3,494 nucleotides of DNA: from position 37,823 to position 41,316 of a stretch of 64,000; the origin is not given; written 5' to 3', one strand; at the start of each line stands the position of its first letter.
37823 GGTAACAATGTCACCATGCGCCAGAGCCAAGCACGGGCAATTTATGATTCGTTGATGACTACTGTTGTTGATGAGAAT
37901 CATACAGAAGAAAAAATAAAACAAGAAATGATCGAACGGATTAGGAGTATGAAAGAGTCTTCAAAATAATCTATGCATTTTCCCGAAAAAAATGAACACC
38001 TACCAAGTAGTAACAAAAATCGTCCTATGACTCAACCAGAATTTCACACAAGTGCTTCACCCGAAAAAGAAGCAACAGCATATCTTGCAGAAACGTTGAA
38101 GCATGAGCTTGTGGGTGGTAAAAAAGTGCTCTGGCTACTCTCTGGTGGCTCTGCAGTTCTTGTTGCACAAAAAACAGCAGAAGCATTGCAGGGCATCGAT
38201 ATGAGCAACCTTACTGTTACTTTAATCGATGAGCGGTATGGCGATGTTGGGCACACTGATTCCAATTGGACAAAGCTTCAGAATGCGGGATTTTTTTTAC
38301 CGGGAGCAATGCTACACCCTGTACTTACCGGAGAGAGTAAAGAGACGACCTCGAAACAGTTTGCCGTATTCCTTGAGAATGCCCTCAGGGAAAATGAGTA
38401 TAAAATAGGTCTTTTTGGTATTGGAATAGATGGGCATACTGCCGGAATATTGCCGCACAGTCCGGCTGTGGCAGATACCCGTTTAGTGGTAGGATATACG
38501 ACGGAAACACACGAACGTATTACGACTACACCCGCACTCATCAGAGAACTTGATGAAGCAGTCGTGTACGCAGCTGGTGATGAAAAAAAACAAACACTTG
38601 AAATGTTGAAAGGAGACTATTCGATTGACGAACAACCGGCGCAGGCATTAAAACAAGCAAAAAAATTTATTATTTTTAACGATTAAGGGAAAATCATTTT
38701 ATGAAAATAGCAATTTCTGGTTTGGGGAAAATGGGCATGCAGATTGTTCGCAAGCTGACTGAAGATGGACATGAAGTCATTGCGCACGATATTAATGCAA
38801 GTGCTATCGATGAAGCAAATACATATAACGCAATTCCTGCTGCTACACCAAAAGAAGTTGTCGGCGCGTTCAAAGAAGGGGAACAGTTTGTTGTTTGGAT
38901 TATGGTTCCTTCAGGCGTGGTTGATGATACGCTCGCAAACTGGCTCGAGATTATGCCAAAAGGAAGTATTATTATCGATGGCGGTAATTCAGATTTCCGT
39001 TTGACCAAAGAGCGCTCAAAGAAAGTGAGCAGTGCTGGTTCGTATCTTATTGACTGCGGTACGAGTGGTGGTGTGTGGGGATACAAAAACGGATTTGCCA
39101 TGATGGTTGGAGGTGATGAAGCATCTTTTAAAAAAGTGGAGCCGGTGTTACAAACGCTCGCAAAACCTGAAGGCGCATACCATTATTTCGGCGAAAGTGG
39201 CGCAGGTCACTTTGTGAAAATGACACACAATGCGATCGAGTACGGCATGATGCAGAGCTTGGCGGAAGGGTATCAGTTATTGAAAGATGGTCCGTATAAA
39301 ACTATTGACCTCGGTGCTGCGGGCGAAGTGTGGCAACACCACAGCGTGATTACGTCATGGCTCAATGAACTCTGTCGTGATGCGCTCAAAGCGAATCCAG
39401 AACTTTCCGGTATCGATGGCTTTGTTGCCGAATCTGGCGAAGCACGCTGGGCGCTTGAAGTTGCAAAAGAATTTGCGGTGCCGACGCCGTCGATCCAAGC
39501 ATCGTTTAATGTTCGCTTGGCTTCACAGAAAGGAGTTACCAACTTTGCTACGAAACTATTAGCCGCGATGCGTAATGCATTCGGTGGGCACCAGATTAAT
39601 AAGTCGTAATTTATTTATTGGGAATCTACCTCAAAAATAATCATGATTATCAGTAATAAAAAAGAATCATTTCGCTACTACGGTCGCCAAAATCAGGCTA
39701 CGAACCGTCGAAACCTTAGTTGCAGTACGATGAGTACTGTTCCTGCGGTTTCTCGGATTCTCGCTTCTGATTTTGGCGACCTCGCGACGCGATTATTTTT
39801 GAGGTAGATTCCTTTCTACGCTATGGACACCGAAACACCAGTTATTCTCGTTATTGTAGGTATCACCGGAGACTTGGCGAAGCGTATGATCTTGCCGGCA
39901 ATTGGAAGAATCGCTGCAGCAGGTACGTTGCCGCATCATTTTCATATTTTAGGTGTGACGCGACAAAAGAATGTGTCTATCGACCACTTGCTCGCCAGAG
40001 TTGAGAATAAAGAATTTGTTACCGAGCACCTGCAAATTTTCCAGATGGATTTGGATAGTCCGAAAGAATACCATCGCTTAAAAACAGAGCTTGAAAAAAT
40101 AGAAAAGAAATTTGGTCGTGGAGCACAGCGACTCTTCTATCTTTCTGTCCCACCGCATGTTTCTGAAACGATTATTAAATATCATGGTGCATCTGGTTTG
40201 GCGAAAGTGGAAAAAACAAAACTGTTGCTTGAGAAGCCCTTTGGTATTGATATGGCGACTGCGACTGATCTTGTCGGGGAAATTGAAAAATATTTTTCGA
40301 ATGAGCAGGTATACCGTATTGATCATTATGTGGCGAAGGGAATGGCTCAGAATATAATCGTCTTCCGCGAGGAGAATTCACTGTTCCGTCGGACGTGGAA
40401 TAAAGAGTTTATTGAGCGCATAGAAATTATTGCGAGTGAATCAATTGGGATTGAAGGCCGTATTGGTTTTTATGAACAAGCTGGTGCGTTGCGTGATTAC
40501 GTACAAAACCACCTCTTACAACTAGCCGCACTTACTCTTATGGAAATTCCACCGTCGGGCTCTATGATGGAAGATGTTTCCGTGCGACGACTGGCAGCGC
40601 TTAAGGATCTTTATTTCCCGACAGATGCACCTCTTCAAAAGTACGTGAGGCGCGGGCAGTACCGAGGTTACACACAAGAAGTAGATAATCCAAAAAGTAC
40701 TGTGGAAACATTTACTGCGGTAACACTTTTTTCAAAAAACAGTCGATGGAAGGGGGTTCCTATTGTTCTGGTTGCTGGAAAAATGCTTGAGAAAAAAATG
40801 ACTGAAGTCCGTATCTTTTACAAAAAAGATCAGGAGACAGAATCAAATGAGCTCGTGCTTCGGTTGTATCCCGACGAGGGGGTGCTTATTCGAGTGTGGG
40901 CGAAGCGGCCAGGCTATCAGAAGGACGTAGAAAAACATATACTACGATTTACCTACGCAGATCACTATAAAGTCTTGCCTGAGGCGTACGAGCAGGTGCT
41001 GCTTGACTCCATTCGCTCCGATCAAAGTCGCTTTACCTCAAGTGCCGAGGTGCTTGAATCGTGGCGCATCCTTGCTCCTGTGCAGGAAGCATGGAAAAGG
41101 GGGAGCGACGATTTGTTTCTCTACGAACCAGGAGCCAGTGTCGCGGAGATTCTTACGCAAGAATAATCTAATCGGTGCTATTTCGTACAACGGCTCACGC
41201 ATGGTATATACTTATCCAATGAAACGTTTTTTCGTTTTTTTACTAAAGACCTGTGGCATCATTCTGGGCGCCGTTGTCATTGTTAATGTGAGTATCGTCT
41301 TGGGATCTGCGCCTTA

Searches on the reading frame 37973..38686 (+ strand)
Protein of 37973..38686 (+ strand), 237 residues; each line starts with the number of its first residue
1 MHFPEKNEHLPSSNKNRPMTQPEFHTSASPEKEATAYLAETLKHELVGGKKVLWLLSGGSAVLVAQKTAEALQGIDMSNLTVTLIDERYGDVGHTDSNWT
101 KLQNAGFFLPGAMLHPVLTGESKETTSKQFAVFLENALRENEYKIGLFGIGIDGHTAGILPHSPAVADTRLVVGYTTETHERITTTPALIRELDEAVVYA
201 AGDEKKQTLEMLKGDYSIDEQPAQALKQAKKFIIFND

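Call 24: search_protein_families(library=pfam, proteins=[window:37973-38686:+], max_evalue=0.001)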
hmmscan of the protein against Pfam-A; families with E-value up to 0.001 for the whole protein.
window:37973-38686:+ (237 aa): 1 family
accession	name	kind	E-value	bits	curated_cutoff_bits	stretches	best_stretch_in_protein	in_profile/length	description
PF01182.26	Glucosamine_iso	-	9.1e-26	91.5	27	1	32-229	8-219/225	Glucosamine-6-phosphate isomerases/6-phosphogluconolactonase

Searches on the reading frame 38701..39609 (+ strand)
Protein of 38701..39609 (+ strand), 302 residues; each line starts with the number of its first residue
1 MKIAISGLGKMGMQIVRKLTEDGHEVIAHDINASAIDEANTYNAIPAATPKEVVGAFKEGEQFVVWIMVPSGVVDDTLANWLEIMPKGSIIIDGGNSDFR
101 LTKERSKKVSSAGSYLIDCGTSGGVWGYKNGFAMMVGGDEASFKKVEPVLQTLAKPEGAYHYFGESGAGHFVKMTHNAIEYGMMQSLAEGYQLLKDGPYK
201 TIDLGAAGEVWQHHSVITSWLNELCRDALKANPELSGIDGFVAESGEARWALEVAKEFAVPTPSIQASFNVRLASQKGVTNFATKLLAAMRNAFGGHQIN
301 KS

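Call 24: search_protein_families(library=pfam, proteins=[window:38701-39609:+], max_evalue=0.001)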
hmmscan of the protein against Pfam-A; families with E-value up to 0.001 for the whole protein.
window:38701-39609:+ (302 aa): 4 families
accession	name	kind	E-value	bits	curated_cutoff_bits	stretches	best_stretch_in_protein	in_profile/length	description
PF03446.21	NAD_binding_2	-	7.4e-34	117.5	21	1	2-158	1-155/161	NAD binding domain of 6-phosphogluconate dehydrogenase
PF00393.24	6PGD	-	3.7e-18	66.4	27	1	169-278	1-116/290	6-phosphogluconate dehydrogenase, C-terminal domain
PF03807.23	F420_oxidored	-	2.4e-06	28.5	21.6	1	2-94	1-91/94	NADP oxidoreductase coenzyme F420-dependent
PF03721.20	UDPG_MGDP_dh_N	-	0.00045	20.3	27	1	1-41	1-41/187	UDP-glucose/GDP-mannose dehydrogenase family, NAD binding domain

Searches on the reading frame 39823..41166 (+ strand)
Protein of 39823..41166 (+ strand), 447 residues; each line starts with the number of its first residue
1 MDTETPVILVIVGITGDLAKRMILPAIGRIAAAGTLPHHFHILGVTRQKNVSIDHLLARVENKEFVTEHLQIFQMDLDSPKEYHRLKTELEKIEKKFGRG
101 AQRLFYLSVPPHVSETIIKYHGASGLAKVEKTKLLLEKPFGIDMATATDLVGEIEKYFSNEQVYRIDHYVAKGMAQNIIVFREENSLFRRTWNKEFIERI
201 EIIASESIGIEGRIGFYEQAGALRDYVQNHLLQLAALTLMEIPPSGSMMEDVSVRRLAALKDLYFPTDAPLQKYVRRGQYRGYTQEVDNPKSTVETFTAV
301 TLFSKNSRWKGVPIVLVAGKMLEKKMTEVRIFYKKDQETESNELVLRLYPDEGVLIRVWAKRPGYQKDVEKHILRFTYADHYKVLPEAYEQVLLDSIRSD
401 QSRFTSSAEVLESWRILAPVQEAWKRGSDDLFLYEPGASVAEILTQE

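Call 24: search_protein_families(library=pfam, proteins=[window:39823-41166:+], max_evalue=0.001)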
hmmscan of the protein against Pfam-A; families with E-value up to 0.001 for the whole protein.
window:39823-41166:+ (447 aa): 2 families
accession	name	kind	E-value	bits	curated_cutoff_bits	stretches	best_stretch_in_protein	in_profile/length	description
PF02781.21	G6PD_C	-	9.8e-71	238.6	27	1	180-438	2-278/296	Glucose-6-phosphate dehydrogenase, C-terminal domain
PF00479.28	G6PD_N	-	4.6e-39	135.4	22.1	1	10-177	1-183/183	Glucose-6-phosphate dehydrogenase, NAD binding domain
